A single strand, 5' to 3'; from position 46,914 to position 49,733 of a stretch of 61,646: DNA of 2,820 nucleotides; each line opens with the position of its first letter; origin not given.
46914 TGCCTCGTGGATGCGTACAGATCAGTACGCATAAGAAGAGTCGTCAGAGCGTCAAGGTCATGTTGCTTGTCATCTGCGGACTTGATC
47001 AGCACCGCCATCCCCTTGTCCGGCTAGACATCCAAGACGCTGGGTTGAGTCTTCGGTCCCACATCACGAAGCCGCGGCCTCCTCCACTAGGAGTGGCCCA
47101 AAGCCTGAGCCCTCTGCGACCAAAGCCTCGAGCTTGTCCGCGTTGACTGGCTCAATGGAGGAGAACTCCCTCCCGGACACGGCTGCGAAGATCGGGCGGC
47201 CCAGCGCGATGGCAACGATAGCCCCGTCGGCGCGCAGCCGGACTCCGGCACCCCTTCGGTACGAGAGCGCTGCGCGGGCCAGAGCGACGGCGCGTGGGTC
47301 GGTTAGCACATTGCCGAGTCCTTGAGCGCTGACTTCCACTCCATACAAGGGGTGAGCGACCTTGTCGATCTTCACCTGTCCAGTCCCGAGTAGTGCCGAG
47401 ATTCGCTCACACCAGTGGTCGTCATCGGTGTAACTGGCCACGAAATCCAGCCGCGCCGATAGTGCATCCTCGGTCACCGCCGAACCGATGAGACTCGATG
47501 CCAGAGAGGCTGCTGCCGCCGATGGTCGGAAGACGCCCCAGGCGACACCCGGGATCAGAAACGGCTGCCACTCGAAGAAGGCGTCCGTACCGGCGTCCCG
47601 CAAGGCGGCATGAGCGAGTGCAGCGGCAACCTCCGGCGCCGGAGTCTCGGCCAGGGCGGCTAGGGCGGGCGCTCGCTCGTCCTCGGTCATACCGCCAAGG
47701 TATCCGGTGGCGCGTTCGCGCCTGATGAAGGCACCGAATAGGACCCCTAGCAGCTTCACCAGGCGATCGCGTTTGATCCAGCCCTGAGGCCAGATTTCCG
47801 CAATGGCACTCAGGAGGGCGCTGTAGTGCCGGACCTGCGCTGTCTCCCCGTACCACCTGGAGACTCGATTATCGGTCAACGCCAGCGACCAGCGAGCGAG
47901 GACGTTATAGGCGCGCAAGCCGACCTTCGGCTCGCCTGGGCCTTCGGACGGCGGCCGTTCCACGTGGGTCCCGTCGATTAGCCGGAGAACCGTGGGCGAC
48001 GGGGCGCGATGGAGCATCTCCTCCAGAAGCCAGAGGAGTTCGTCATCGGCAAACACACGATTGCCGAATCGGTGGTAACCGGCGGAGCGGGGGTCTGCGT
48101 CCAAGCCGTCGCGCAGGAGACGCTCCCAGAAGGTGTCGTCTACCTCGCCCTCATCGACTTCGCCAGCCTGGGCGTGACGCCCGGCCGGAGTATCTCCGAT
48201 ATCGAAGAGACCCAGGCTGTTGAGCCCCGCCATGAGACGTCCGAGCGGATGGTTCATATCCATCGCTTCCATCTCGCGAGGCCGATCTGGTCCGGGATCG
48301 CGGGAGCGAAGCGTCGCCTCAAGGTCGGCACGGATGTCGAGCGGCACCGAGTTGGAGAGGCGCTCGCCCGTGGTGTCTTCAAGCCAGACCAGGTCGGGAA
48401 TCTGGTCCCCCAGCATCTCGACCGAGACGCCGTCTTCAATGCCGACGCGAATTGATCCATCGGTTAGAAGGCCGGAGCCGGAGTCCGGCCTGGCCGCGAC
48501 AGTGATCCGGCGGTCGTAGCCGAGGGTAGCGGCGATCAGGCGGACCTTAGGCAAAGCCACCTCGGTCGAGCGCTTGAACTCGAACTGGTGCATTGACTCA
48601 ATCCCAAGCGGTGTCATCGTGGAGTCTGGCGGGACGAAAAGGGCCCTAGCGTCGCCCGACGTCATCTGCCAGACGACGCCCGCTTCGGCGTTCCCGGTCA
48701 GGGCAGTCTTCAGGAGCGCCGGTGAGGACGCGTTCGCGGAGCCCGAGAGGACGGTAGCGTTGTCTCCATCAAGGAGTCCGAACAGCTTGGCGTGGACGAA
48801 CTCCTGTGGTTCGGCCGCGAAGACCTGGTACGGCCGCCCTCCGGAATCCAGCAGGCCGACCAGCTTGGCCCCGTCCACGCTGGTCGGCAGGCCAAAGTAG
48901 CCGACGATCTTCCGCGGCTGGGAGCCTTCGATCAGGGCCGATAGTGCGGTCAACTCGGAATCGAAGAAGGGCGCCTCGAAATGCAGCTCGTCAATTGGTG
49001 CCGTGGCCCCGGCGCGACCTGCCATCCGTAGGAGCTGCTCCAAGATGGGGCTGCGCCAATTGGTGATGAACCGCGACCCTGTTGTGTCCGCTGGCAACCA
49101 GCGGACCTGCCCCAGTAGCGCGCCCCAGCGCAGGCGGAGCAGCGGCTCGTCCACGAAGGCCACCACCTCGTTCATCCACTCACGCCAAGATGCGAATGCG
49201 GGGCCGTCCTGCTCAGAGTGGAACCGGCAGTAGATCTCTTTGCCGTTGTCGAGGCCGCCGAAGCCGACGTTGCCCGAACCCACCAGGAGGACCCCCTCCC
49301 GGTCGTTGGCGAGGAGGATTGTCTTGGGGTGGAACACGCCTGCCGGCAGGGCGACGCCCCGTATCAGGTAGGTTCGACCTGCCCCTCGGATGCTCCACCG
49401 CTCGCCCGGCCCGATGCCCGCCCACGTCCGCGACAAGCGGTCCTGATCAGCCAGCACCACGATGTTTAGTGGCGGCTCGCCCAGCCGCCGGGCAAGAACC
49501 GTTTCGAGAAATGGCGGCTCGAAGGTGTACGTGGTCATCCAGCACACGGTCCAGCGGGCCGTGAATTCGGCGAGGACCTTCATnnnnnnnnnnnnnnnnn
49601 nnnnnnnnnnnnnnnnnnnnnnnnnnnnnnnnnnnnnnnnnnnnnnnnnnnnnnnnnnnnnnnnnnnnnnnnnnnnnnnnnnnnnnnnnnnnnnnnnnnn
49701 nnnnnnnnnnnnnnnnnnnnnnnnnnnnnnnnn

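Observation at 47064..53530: Candidate undescribed defence module: MTase-TRD fusion + unknown 537-aa protein + 839-aa PLD-family protein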

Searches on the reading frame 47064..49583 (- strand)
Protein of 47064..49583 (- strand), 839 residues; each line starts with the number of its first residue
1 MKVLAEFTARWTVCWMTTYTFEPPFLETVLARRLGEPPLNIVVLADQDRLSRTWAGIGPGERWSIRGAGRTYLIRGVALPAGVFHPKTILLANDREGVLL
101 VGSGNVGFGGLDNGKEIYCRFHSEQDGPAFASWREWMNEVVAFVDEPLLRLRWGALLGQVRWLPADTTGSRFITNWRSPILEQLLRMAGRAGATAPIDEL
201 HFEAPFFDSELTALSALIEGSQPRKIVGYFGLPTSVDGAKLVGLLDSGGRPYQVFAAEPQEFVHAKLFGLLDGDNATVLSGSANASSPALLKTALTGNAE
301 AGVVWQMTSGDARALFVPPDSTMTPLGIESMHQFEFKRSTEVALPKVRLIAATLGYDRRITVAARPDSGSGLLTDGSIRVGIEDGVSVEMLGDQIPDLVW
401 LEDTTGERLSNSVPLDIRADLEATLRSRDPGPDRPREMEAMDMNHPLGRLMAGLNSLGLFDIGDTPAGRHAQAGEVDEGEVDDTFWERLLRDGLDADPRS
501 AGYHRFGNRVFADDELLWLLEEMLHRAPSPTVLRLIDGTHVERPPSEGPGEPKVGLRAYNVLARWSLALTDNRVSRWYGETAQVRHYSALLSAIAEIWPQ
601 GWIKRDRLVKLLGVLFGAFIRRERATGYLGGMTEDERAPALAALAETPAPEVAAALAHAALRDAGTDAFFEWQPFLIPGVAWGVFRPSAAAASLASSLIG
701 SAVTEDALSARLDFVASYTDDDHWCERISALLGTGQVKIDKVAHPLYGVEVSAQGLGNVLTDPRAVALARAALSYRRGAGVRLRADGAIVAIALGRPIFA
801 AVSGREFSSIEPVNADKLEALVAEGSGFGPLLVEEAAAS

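Call 6: search_protein_families(library=pfam, proteins=[window:47064-49583:-], max_evalue=0.01)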
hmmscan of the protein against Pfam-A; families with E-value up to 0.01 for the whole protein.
window:47064-49583:- (839 aa): 1 family
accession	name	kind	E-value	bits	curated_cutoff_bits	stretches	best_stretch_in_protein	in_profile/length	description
PF13091.12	PLDc_2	-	4.6e-05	23.7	27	0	252-306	71-116/132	PLD-like domain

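Call 7: search_protein_families(library=padloc, proteins=[window:47064-49583:-], max_evalue=0.01)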
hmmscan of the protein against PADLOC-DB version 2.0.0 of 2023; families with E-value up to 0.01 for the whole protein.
window:47064-49583:- (839 aa): 1 family
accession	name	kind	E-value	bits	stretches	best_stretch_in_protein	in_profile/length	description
PDLC03829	ZacB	-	1.4e-06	25.5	1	263-305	297-334/586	-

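Call 8: search_protein_families(library=ncbifam, proteins=[window:47064-49583:-], max_evalue=0.01)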
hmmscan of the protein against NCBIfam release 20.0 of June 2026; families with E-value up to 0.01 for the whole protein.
window:47064-49583:- (839 aa): 0 families

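Call 26: find_homologous_proteins(query=window:47064-49583:-)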
Query window:47064-49583:- (839 aa): 65 proteins with E <= 0.001 among 8000 candidates.
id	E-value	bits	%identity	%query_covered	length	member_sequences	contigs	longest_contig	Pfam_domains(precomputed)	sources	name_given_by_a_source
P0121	0.0e+0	1796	95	100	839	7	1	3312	-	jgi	jgi:hypothetical protein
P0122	0.0e+0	1683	89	100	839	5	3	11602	-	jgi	jgi:hypothetical protein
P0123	0.0e+0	1263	67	100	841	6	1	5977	-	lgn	-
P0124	6.4e-263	893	62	77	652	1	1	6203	-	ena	-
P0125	5.2e-239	814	52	92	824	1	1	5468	-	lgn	-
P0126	2.9e-195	669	45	99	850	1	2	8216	-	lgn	-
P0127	1.7e-188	647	42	99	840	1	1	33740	-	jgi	jgi:hypothetical protein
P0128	1.6e-184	634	42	96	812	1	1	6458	-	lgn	-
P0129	2.5e-172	593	39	99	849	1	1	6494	-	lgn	-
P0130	7.2e-172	592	41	99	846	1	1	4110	-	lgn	-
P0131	2.0e-171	590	39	99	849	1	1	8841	-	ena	-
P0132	2.9e-166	573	38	100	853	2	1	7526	-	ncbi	-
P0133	5.5e-161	556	38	99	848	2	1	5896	-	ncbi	-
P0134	3.4e-146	507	37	100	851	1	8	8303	-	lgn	-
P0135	5.9e-146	506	38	99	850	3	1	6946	-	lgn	-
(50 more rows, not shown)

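Call 51: predict_structure(alignment_id=A2)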
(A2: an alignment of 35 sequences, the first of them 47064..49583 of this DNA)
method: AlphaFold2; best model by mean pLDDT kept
length: 839 residues; sequences in the alignment: 35
mean_pLDDT: 86.2   pTM: 0.57
mean pLDDT of the five models: 86.2, 86.2, 83.4, 83.3, 80.1
residues with pLDDT >= 90: 468; 70-90: 284; 50-70: 41; < 50: 46
segments of 3 or more residues with pLDDT < 50: 477-480, 508-534, 538-549
pLDDT, mean of each block of 10 residues (from residue 1): 81 95 87 83 95 86 85 94 95 94 83 80 94 97 95 92 87 97 94 86 95 96 96 93 92 93 93 97 96 96 97 92 92 88 83 95 86 92 92 90 92 94 74 71 81 84 66 53 71 75 57 43 43 46 43 84 91 80 90 92 91 96 85 87 91 96 85 92 94 92 94 88 86 90 87 92 94 85 93 93 92 89 90 78
secondary structure, 60 per line:
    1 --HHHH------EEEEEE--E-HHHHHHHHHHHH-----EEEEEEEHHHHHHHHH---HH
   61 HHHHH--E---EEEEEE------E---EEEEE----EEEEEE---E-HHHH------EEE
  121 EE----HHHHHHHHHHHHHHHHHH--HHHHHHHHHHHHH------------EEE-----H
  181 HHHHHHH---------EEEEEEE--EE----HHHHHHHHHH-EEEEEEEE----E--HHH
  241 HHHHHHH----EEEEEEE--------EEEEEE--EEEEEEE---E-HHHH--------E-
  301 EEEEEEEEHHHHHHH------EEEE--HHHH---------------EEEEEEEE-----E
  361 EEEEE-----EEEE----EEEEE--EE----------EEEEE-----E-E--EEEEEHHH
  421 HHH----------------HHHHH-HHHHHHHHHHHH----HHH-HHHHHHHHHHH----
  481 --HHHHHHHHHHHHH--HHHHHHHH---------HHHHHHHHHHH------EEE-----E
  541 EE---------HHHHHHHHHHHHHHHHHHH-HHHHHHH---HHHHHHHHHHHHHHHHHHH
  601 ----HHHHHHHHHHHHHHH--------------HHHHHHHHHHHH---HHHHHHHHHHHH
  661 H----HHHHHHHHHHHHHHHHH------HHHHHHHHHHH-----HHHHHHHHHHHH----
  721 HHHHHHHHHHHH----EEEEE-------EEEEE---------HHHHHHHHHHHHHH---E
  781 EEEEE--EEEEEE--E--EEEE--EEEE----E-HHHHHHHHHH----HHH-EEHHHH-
elements in order (helices of 4 or more, strands of 3 or more residues): H3-6 E13-18 H23-34 E40-46 H47-55 H59-65 E72-77 E88-92 E97-102 H108-111 E118-122 H127-144 H147-159 E172-174 H180-187 E197-203 H212-221 E223-230 H238-247 E252-258 E267-272 E275-281 H287-290 E301-308 H309-315 E322-325 H328-331 E347-354 E360-365 E371-374 E379-383 E398-402 E413-417 H418-423 H440-444 H446-457 H466-476 H483-495 H498-505 H515-525 E532-534 E540-542 H552-570 H572-578 H582-600 H605-619 H634-645 H649-661 H666-682 H689-699 H705-716 H721-732 E737-741 E749-753 H763-776 E780-785 E788-793 E799-802 E805-808 H815-824 H835-838

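Call 53: search_solved_structures(query=A2, max_evalue=1)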
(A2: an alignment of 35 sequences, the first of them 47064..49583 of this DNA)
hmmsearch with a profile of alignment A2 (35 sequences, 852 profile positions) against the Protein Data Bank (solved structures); distinct sequences matched with E-value up to 1: 1.
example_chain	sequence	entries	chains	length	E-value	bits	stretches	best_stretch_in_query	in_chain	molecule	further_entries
1s94_A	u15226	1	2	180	0.32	12.2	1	689-798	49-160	s-syntaxin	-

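Call 57: fold_search(model_id=the predicted structure, library=pdb)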
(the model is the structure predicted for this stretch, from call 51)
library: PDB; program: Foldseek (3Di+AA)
matches with E <= 10: 447; with E <= 0.001: 57
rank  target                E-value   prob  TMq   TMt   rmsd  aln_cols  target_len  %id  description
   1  5nwa_A                6.2e-09  1.00  0.29  0.52   6.7       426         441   12  Crystal structure of the complex of Tdp1 with duplex DNA (released 2018-01-10)
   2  1rg1_A                1.1e-08  1.00  0.30  0.54   5.8       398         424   12  Crystal structure of human Tyrosyl-DNA Phosphodiesterase complexed with vanadate, octopamine, and tetranucleotide AGTT (released 2004-03-02)
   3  1nop_B                2.4e-08  1.00  0.29  0.51   7.1       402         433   13  Crystal structure of human tyrosyl-DNA phosphodiesterase (Tdp1) in complex with vanadate, DNA and a human topoisomeras (released 2003-03-11)
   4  6dje_B                2.9e-08  1.00  0.27  0.48   8.7       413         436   12  Crystal structure of Tdp1 catalytic domain in complex with Sigma Aldrich compound CDS010292 (released 2019-05-29)
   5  8cw2_B                3.6e-08  1.00  0.27  0.48   5.6       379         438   14  Crystal structure of TDP1 complexed with compound XZ760 (released 2023-04-12)
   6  1mu9_B                3.8e-08  1.00  0.29  0.52   6.1       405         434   12  Crystal Structure of a Human Tyrosyl-DNA Phosphodiesterase (Tdp1)-Vanadate Complex (released 2003-01-07)
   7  1qzq_B                4.0e-08  1.00  0.28  0.49   8.8       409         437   12  human Tyrosyl DNA phosphodiesterase (released 2004-05-11)
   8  5nw9_A                4.2e-08  1.00  0.27  0.50   5.5       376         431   13  Crystal structure of the complex of Tdp1 with duplex DNA (released 2018-01-10)
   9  6dhu_A                4.2e-08  1.00  0.27  0.49   6.0       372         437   12  Crystal structure of Tdp1 catalytic domain in complex with Zenobia fragment ZT0911 from cocktail soak (released 2019-05-29)
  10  1jy1                  4.2e-08  1.00  0.27  0.47   5.6       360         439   13  CRYSTAL STRUCTURE OF HUMAN TYROSYL-DNA PHOSPHODIESTERASE (TDP1) (released 2002-02-20)
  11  6die_A                4.5e-08  1.00  0.29  0.51   6.0       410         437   12  Crystal structure of Tdp1 catalytic domain in complex with Zenobia fragment benzene-1,2,4-tricarboxylic acid from sing (released 2019-05-29)
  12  6dim_B                4.7e-08  1.00  0.29  0.50   6.0       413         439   13  Crystal structure of Tdp1 catalytic domain in complex with Zenobia fragment ZT1982 from cocktail soak (released 2019-05-29)
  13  1rg1_B                4.9e-08  1.00  0.29  0.52   6.6       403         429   12  Crystal structure of human Tyrosyl-DNA Phosphodiesterase complexed with vanadate, octopamine, and tetranucleotide AGTT (released 2004-03-02)
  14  6dhu_B                4.9e-08  1.00  0.28  0.50   6.2       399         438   12  Crystal structure of Tdp1 catalytic domain in complex with Zenobia fragment ZT0911 from cocktail soak (released 2019-05-29)
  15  1mu7_B                5.5e-08  1.00  0.29  0.51   6.0       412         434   12  Crystal Structure of a Human Tyrosyl-DNA Phosphodiesterase (Tdp1)-Tungstate Complex (released 2003-01-07)
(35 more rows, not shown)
